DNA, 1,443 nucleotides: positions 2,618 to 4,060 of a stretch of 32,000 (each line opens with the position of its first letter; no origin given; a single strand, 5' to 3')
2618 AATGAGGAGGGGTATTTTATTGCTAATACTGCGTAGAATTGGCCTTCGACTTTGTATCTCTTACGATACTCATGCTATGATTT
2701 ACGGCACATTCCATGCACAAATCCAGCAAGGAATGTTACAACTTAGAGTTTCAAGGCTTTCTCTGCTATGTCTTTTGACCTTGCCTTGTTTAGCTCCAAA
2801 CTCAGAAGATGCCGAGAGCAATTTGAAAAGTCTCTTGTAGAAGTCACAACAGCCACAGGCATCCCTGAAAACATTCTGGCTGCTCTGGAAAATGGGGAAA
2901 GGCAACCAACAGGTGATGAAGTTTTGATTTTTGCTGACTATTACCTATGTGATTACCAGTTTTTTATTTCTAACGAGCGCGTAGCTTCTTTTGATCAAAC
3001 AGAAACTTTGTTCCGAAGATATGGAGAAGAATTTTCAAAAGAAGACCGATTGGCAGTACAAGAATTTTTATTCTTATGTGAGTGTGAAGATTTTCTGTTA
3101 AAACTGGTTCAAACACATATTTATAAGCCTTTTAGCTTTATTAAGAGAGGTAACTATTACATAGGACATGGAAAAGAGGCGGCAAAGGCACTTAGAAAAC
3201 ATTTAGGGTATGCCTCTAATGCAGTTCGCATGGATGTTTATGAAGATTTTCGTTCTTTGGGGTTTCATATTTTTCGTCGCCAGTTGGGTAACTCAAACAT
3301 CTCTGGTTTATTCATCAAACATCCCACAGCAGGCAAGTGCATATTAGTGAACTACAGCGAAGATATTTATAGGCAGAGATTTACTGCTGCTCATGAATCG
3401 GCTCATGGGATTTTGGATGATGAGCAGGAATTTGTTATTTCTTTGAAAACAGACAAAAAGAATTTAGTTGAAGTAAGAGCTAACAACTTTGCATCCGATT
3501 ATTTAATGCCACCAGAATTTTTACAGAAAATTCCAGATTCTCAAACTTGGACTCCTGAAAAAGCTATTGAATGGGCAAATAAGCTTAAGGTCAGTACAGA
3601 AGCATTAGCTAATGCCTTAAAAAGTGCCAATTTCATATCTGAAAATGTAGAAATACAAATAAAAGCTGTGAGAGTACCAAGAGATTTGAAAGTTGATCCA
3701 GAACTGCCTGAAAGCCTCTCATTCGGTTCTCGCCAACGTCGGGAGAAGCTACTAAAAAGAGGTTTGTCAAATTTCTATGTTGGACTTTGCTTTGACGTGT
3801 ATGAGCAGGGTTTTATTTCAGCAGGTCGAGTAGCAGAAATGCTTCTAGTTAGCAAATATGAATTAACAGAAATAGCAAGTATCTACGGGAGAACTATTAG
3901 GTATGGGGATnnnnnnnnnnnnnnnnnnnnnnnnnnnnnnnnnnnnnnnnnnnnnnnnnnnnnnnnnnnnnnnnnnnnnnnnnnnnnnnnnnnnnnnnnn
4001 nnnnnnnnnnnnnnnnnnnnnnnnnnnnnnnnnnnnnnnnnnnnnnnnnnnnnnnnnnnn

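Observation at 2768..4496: Overlapping XRE-HTH/ImmA-IrrE protease + PIN-like nuclease pair in a low-GC islet: candidate toxin-antitoxin or phage-defence module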

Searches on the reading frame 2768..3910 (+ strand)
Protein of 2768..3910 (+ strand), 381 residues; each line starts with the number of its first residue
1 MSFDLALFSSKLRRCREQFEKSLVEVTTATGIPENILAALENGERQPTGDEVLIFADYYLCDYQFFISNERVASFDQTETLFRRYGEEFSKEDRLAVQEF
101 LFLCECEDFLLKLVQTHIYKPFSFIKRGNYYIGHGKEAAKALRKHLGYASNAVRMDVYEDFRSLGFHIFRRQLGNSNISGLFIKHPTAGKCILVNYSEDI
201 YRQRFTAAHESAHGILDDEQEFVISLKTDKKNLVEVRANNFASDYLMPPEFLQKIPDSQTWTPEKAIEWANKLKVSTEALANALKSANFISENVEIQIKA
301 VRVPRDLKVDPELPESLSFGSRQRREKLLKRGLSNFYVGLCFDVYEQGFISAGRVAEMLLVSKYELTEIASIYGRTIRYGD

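Call 3: search_protein_families(library=pfam, proteins=[window:2768-3910:+], max_evalue=1)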
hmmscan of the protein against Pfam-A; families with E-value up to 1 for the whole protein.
window:2768-3910:+ (381 aa): 6 families
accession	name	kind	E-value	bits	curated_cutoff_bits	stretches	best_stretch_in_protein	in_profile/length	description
PF06114.19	Peptidase_M78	-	1.1e-17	64.5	22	1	163-285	3-123/123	IrrE N-terminal-like domain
PF01381.28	HTH_3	-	3.9e-06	27.2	23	1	12-62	1-51/55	Helix-turn-helix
PF13560.12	HTH_31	-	6.1e-05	23.7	27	1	10-59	4-54/64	Helix-turn-helix domain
PF13413.12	HTH_25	-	0.00013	22.2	24.6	1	12-44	2-34/62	Helix-turn-helix domain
PF12844.13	HTH_19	-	0.006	16.9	30.2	0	11-50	3-42/64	Helix-turn-helix domain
PF03683.19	UPF0175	-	0.011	15.8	27.9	1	343-374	27-58/75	Uncharacterised protein family (UPF0175)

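Call 4: search_protein_families(library=padloc, proteins=[window:2768-3910:+], max_evalue=1)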
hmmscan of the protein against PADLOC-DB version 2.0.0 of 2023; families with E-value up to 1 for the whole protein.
window:2768-3910:+ (381 aa): 19 families
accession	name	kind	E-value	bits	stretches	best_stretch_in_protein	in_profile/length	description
PDLC03954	RmrA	-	8.9e-19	65.7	1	9-298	12-301/380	-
PDLC03944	RmrA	-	1e-17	62.3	1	9-292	8-288/384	-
PDLC03949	RmrA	-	2.4e-17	60.9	1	9-293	4-271/363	-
PDLC04141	capP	-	8.8e-17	59.4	1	137-281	7-147/242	capP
PDLC03952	RmrA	-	3.8e-13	47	1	7-252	22-269/395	-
PDLC03945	RmrA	-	6e-13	46.7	1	10-283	5-289/394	-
PDLC03946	RmrA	-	1.3e-12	45.2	1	12-292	7-272/357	-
PDLC03951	RmrA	-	1.7e-12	45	1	9-298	10-296/400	-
PDLC03947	RmrA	-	1.3e-11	42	1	7-294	11-297/383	-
PDLC03948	RmrA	-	1.8e-11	41.6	1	11-293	12-295/397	-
PDLC03943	RmrA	-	1.4e-08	32.3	2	198-269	187-248/370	-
PDLC04776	PDC-M69B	-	3.9e-08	31.3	1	188-290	66-177/272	-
PDLC03950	RmrA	-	4.8e-08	30.4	1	162-292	156-283/369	-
PDLC03953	RmrA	-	2.2e-07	28.4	2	201-280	206-276/373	-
PDLC03956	RmrA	-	3.3e-07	27.7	1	137-296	139-295/399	-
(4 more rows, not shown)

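Call 5: search_protein_families(library=ncbifam, proteins=[window:2768-3910:+], max_evalue=1)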
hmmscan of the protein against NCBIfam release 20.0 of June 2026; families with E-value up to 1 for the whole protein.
window:2768-3910:+ (381 aa): 3 families
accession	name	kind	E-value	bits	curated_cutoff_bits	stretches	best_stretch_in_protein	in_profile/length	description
NF052239.1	antitox_spr1629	equivalog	1.3e-12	47.5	335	1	10-286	5-292/377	spr1629 family repressor/antitoxin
NF041951.1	phage_RstR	subfamily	0.0023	18.2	80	1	8-101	3-96/108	RstR family transcriptional repressor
NF002219.0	PRK01115.1-2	equivalog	0.0035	16.8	293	1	220-299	85-159/247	DNA polymerase sliding clamp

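Call 13: find_homologous_proteins(query=window:2768-3910:+, max_evalue=0.001)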
Query window:2768-3910:+ (381 aa): 1744 proteins with E <= 0.001 among 5267 candidates; the best 120 are listed.
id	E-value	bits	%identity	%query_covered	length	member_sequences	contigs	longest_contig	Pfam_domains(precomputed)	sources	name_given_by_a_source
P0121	1.6e-250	848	99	100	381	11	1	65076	PF01381.29,PF06114.20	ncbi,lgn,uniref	ncbi:MAG: XRE family transcriptional regulator [Nostoc sp.]|uniref:helix-turn-helix domain-containin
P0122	2.2e-243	825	97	100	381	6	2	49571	PF01381.29,PF06114.20,PF13560.13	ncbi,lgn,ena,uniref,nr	ncbi:ImmA/IrrE family metallo-endopeptidase [Nostoc sp. LPT]|uniref:ImmA/IrrE family metallo-endopep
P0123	5.5e-238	807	94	100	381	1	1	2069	PF01381.29,PF06114.20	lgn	-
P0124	4.0e-237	804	94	100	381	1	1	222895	PF06114.20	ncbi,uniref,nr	ncbi:ImmA/IrrE family metallo-endopeptidase [Komarekiella sp. 'clone 1']|uniref:ImmA/IrrE family met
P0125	2.5e-235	798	93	100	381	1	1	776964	PF12844.14,PF01381.29,PF06114.20,PF13560.13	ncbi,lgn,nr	ncbi:DNA-binding protein [Nostoc sp. ATCC 43529]|nr:DNA-binding protein [Nostoc sp. ATCC 43529]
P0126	1.7e-234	796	92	100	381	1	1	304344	PF01381.29,PF06114.20,PF13560.13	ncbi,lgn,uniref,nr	ncbi:MAG: ImmA/IrrE family metallo-endopeptidase [Nostoc sp. DedQUE08]|uniref:ImmA/IrrE family metal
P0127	8.3e-230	780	91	100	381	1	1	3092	PF01381.29,PF06114.20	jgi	jgi:Zn-dependent peptidase ImmA (M78 family)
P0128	6.0e-227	771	90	100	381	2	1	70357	PF01381.29,PF06114.20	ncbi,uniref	ncbi:MAG: XRE family transcriptional regulator [Nostoc sp.]|uniref:ImmA/IrrE family metallo-endopept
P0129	6.4e-227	771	89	100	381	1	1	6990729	PF01381.29,PF06114.20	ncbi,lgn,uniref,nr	ncbi:DNA-binding protein [Nostoc sp. CENA543]|uniref:helix-turn-helix domain-containing protein n=1 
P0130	2.0e-223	759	90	100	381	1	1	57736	PF06114.20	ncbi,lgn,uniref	ncbi:ImmA/IrrE family metallo-endopeptidase [Nostoc sp. PCC 9305]|uniref:ImmA/IrrE family metallo-en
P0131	6.9e-211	718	88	94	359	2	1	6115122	PF06114.20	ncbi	ncbi:MAG: ImmA/IrrE family metallo-endopeptidase [Nodularia sp. CChRGM 3473]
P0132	5.9e-202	689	80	100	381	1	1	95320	PF12844.14,PF01381.29,PF06114.20,PF13560.13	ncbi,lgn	ncbi:MAG TPA: ImmA/IrrE family metallo-endopeptidase [Leptolyngbyaceae cyanobacterium]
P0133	3.7e-195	666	77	100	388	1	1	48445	PF12844.14,PF01381.29,PF06114.20,PF13560.13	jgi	jgi:Zn-dependent peptidase ImmA (M78 family)/transcriptional regulator with XRE-family HTH domain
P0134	1.1e-194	665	78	100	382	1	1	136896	PF06114.20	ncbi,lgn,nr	ncbi:MAG TPA: XRE family transcriptional regulator [Nodularia sp. (in: cyanobacteria)]|nr:XRE family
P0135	2.7e-194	663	77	100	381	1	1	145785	PF12844.14,PF01381.29,PF06114.20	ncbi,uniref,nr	ncbi:ImmA/IrrE family metallo-endopeptidase [Anabaena cylindrica UHCC 0172]|uniref:ImmA/IrrE family 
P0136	6.5e-190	649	75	100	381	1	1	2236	PF12844.14,PF13413.13,PF01381.29,PF06114.20,PF13560.13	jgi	jgi:Zn-dependent peptidase ImmA (M78 family)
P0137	4.8e-189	646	77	100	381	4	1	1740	PF12844.14,PF01381.29,PF06114.20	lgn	-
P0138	4.6e-185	633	74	100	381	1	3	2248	PF01381.29,PF06114.20,PF13560.13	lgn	-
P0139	2.7e-183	627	72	100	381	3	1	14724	PF12844.14,PF01381.29,PF06114.20,PF13560.13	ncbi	ncbi:MAG TPA: XRE family transcriptional regulator [Stenomitos sp.]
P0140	8.4e-183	626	73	100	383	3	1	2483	PF12844.14,PF01381.29,PF06114.20,PF13560.13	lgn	-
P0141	1.3e-182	625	72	100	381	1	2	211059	PF12844.14,PF01381.29,PF06114.20,PF13560.13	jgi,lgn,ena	jgi:Zn-dependent peptidase ImmA (M78 family)/DNA-binding XRE family transcriptional regulator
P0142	2.9e-182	624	72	100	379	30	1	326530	PF12844.14,PF01381.29,PF06114.20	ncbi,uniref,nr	ncbi:ImmA/IrrE family metallo-endopeptidase [Anabaena sp. UHCC 0253]|uniref:XRE family transcription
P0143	3.0e-182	624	71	100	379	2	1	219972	PF12844.14,PF01381.29,PF06114.20,PF13560.13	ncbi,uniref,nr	ncbi:XRE family transcriptional regulator [Cylindrospermum sp. FACHB-282]|uniref:XRE family transcri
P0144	2.3e-181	621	71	100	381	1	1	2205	PF01381.29,PF06114.20,PF13560.13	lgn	-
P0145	2.9e-181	621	71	100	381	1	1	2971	PF12844.14,PF01381.29,PF06114.20,PF13560.13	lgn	-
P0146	4.5e-181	620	70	100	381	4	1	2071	PF12844.14,PF01381.29,PF06114.20,PF13560.13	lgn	-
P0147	5.9e-181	620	71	100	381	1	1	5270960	PF12844.14,PF01381.29,PF06114.20,PF13560.13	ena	-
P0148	8.6e-181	619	72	100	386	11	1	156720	PF01381.29,PF06114.20,PF13560.13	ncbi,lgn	-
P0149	9.1e-181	619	71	100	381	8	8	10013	PF12844.14,PF01381.29,PF06114.20,PF13560.13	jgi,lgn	jgi:Zn-dependent peptidase ImmA (M78 family)/transcriptional regulator with XRE-family HTH domain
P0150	5.7e-179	613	71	100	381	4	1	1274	PF01381.29,PF06114.20,PF13560.13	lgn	-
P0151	1.3e-178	612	72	100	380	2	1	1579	PF06114.20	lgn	-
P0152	2.6e-178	611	71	100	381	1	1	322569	PF01381.29,PF06114.20,PF13560.13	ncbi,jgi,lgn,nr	ncbi:MAG: ImmA/IrrE family metallo-endopeptidase [Kastovskya adunca ATA6-11-RM4]|jgi:Zn-dependent pe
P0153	3.3e-178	611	70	100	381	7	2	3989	PF12844.14,PF13413.13,PF01381.29,PF06114.20,PF13560.13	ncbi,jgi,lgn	jgi:Zn-dependent peptidase ImmA (M78 family)/DNA-binding XRE family transcriptional regulator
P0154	6.2e-178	610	70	100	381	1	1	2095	PF12844.14,PF13413.13,PF01381.29,PF06114.20,PF13560.13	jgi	-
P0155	3.5e-177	607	70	100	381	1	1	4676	PF01381.29,PF06114.20,PF13560.13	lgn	-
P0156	8.9e-177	606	70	100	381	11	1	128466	PF12844.14,PF01381.29,PF06114.20,PF13560.13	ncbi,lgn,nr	ncbi:MAG: XRE family transcriptional regulator [Thermosynechococcaceae cyanobacterium MS004]|nr:XRE 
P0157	1.3e-176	605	70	100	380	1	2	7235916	PF01381.29,PF06114.20,PF13560.13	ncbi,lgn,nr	ncbi:hypothetical protein NIES4101_44020 [Calothrix sp. NIES-4101]|nr:hypothetical protein NIES4101_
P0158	1.6e-176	605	70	100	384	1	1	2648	PF12844.14,PF01381.29,PF06114.20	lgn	-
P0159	2.4e-176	604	70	100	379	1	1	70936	PF12844.14,PF01381.29,PF06114.20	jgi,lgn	jgi:Zn-dependent peptidase ImmA (M78 family)/transcriptional regulator with XRE-family HTH domain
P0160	3.7e-176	604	71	100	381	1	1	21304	PF12844.14,PF01381.29,PF06114.20,PF13560.13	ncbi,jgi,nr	ncbi:MAG: XRE family transcriptional regulator [Leptolyngbya sp. Prado105]|jgi:Zn-dependent peptidas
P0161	4.7e-176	603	70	100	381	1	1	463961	PF12844.14,PF01381.29,PF06114.20,PF13560.13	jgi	jgi:Zn-dependent peptidase ImmA (M78 family)/plasmid maintenance system antidote protein VapI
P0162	7.4e-176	603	69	100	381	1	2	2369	PF12844.14,PF01381.29,PF06114.20,PF13560.13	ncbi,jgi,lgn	jgi:Zn-dependent peptidase ImmA (M78 family)/transcriptional regulator with XRE-family HTH domain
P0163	1.7e-175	602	69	100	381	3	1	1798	PF01381.29,PF06114.20,PF13560.13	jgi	jgi:Zn-dependent peptidase ImmA (M78 family)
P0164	3.0e-175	601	69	100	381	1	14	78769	PF12844.14,PF01381.29,PF06114.20,PF13560.13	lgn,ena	-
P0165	4.3e-175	600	70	100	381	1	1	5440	PF01381.29,PF06114.20,PF13560.13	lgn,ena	-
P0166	5.8e-175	600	70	100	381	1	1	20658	PF13413.13,PF01381.29,PF06114.20,PF13560.13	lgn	-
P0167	1.3e-174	599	69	100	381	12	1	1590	PF01381.29,PF06114.20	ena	-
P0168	1.7e-174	598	69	100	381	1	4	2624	PF01381.29,PF06114.20,PF13560.13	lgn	-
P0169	6.7e-174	596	69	100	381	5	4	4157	PF12844.14,PF01381.29,PF06114.20,PF13560.13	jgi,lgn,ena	jgi:Zn-dependent peptidase ImmA (M78 family)/DNA-binding XRE family transcriptional regulator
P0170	1.3e-173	595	69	100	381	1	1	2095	PF12844.14,PF01381.29,PF06114.20,PF13560.13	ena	-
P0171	1.5e-173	595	70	100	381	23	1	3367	PF01381.29,PF06114.20,PF13560.13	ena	-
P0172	4.1e-173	594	68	100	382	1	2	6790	PF12844.14,PF01381.29,PF06114.20,PF13560.13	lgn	-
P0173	4.4e-173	594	70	100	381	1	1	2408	PF01381.29,PF06114.20,PF13560.13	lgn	-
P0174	6.4e-173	593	69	100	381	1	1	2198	PF01381.29,PF06114.20,PF13560.13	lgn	-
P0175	1.0e-172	592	69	100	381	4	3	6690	PF01381.29,PF06114.20,PF13560.13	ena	-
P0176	2.8e-172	591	68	100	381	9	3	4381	PF12844.14,PF01381.29,PF06114.20,PF13560.13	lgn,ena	-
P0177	3.1e-172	591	69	100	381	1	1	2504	PF01381.29,PF06114.20,PF13560.13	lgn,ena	-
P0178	9.4e-172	589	69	100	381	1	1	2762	PF12844.14,PF01381.29,PF06114.20,PF13560.13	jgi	jgi:Zn-dependent peptidase ImmA (M78 family)/transcriptional regulator with XRE-family HTH domain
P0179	4.2e-171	587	68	100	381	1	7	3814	PF01381.29,PF06114.20,PF13560.13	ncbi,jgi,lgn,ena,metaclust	jgi:Zn-dependent peptidase ImmA (M78 family)/transcriptional regulator with XRE-family HTH domain|me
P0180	7.8e-171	586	69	100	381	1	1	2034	PF12844.14,PF01381.29,PF06114.20,PF13560.13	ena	-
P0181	3.0e-170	584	68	100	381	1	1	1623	PF01381.29,PF06114.20,PF13560.13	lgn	-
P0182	3.3e-170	584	68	100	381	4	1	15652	PF12844.14,PF01381.29,PF06114.20,PF13560.13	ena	-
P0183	2.5e-169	581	67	100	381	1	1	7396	PF12844.14,PF01381.29,PF06114.20,PF13560.13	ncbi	-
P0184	5.1e-169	580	67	100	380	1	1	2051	PF13413.13,PF01381.29,PF06114.20,PF13560.13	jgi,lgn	-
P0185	4.0e-167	574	70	95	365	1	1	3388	PF12844.14,PF01381.29,PF06114.20,PF13560.13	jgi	jgi:Zn-dependent peptidase ImmA (M78 family)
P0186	3.1e-166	571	65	100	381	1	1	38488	PF01381.29,PF06114.20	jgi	jgi:Zn-dependent peptidase ImmA (M78 family)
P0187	1.1e-165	569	67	100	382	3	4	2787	PF12844.14,PF01381.29,PF06114.20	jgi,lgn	-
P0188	1.2e-165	569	66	100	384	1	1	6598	PF12844.14,PF01381.29,PF06114.20,PF13560.13,PF13443.13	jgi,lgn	-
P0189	2.2e-165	568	67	100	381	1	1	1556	PF01381.29,PF06114.20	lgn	-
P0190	3.4e-164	564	65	100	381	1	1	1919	PF12844.14,PF01381.29,PF06114.20,PF13560.13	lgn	-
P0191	5.3e-164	564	66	100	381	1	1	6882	PF12844.14,PF01381.29,PF06114.20,PF13560.13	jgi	jgi:Zn-dependent peptidase ImmA (M78 family)/transcriptional regulator with XRE-family HTH domain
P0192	1.1e-163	563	67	100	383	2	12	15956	PF12844.14,PF01381.29,PF06114.20,PF13560.13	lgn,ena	-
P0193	1.5e-162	559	65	100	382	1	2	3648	PF12844.14,PF01381.29,PF06114.20,PF13560.13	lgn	-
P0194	2.7e-162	558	66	98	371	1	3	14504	PF12844.14,PF01381.29,PF06114.20,PF13560.13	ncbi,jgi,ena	-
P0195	5.5e-162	557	64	100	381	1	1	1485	PF01381.29,PF06114.20,PF13560.13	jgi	jgi:Zn-dependent peptidase ImmA (M78 family)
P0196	3.3e-161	555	63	100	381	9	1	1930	PF01381.29,PF06114.20,PF13560.13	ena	-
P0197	4.4e-160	551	63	100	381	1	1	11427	PF06114.20,PF13560.13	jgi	-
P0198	5.1e-159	547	63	100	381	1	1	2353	PF01381.29,PF06114.20,PF13560.13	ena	-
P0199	7.7e-159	547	64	100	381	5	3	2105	PF01381.29,PF06114.20,PF13560.13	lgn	-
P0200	1.3e-158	546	63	99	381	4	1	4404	PF01381.29,PF06114.20,PF13560.13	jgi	jgi:Zn-dependent peptidase ImmA (M78 family)/DNA-binding XRE family transcriptional regulator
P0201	2.8e-158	545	64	100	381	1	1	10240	PF12844.14,PF01381.29,PF06114.20,PF13560.13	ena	-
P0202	4.2e-158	544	62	100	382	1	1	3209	PF12844.14,PF01381.29,PF06114.20,PF13560.13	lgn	-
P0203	2.7e-157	542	63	100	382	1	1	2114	PF12844.14,PF01381.29,PF06114.20,PF13560.13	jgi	jgi:Zn-dependent peptidase ImmA (M78 family)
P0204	4.1e-157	541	63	99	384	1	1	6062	PF12844.14,PF01381.29,PF06114.20,PF13560.13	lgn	-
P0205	1.3e-156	540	62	99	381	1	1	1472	PF01381.29,PF06114.20,PF13560.13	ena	-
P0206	1.8e-156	539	66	100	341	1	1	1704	PF01381.29,PF06114.20,PF13560.13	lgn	-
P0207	2.4e-156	539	63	100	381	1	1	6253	PF12844.14,PF01381.29,PF06114.20,PF13560.13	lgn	-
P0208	1.4e-155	536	62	100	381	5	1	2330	PF06114.20,PF13560.13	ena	-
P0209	1.9e-155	536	61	100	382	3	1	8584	PF12844.14,PF01381.29,PF06114.20,PF13560.13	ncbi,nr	ncbi:MAG: ImmA/IrrE family metallo-endopeptidase [Planctomycetes bacterium]|nr:ImmA/IrrE family meta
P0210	3.7e-155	535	62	100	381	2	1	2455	PF01381.29,PF06114.20,PF13560.13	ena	-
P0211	2.0e-154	532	62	100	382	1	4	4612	PF01381.29,PF06114.20,PF13560.13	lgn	-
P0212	3.7e-154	531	62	100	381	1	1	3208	PF12844.14,PF01381.29,PF06114.20,PF13560.13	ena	-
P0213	8.3e-154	530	62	99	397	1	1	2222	PF12844.14,PF01381.29,PF06114.20,PF13560.13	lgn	-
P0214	2.5e-152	525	74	82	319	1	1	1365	PF01381.29,PF06114.20,PF13560.13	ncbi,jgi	jgi:Zn-dependent peptidase ImmA (M78 family)/transcriptional regulator with XRE-family HTH domain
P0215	4.7e-151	521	61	99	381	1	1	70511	PF01381.29,PF06114.20,PF13560.13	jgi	jgi:Zn-dependent peptidase ImmA (M78 family)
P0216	4.5e-150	518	61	100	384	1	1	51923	PF01381.29,PF06114.20,PF13560.13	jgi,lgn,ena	-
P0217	4.9e-149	515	59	100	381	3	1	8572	PF12844.14,PF01381.29,PF06114.20,PF13560.13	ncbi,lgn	ncbi:MAG: XRE family transcriptional regulator [Syntrophobacteria bacterium]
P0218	9.0e-149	514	59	100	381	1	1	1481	PF12844.14,PF01381.29,PF06114.20,PF13560.13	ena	-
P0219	9.5e-149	514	61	100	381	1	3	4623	PF01381.29,PF06114.20,PF13560.13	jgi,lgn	jgi:Zn-dependent peptidase ImmA (M78 family)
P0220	3.1e-148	512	60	100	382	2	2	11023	PF12844.14,PF01381.29,PF06114.20,PF13560.13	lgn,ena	-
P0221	5.4e-148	511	60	100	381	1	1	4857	PF01381.29,PF06114.20,PF13560.13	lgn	-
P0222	9.0e-148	510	62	100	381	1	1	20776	PF06114.20,PF13560.13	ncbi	-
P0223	9.7e-148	510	60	100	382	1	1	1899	PF01381.29,PF06114.20,PF13560.13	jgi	-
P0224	1.2e-147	510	58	100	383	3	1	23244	PF06114.20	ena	-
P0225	3.3e-147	509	60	100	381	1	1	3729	PF01381.29,PF06114.20,PF13560.13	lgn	-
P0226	5.4e-147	508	60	100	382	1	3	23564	PF12844.14,PF01381.29,PF06114.20,PF13560.13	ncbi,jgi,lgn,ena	ncbi:MAG: XRE family transcriptional regulator [Candidatus Korobacteraceae bacterium]|jgi:Zn-depende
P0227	2.3e-146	506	60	100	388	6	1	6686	PF01381.29,PF06114.20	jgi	jgi:Zn-dependent peptidase ImmA (M78 family)/DNA-binding XRE family transcriptional regulator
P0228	2.6e-146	506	60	100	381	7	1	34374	PF06114.20,PF13560.13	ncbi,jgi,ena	jgi:Zn-dependent peptidase ImmA (M78 family)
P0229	2.8e-146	505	60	100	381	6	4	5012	PF06114.20,PF13560.13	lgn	-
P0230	4.2e-146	505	60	100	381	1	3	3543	PF06114.20,PF13560.13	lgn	-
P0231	4.4e-146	505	62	99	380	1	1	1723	PF01381.29,PF06114.20,PF13560.13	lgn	-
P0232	5.0e-146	505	60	100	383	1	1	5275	PF01381.29,PF06114.20,PF13560.13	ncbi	-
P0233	5.3e-146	505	59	99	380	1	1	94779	PF01381.29,PF06114.20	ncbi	ncbi:MAG: ImmA/IrrE family metallo-endopeptidase [Chloroflexota bacterium]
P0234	6.6e-146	504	59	100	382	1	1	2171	PF12844.14,PF01381.29,PF06114.20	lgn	-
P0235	6.7e-146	504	60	100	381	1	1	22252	PF12844.14,PF01381.29,PF06114.20,PF13560.13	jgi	jgi:Zn-dependent peptidase ImmA (M78 family)/DNA-binding XRE family transcriptional regulator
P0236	7.8e-146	504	59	100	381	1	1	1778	PF01381.29,PF06114.20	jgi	jgi:Zn-dependent peptidase ImmA (M78 family)/transcriptional regulator with XRE-family HTH domain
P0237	8.3e-146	504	59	100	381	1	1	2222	PF06114.20,PF13560.13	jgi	-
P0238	1.0e-145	504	59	100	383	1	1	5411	PF01381.29,PF06114.20,PF13560.13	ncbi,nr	ncbi:MAG: ImmA/IrrE family metallo-endopeptidase [Verrucomicrobiales bacterium]|nr:ImmA/IrrE family 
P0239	1.4e-145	503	60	100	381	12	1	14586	PF06114.20,PF13560.13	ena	-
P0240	1.7e-145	503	60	100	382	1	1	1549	PF12844.14,PF01381.29,PF06114.20,PF13560.13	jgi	-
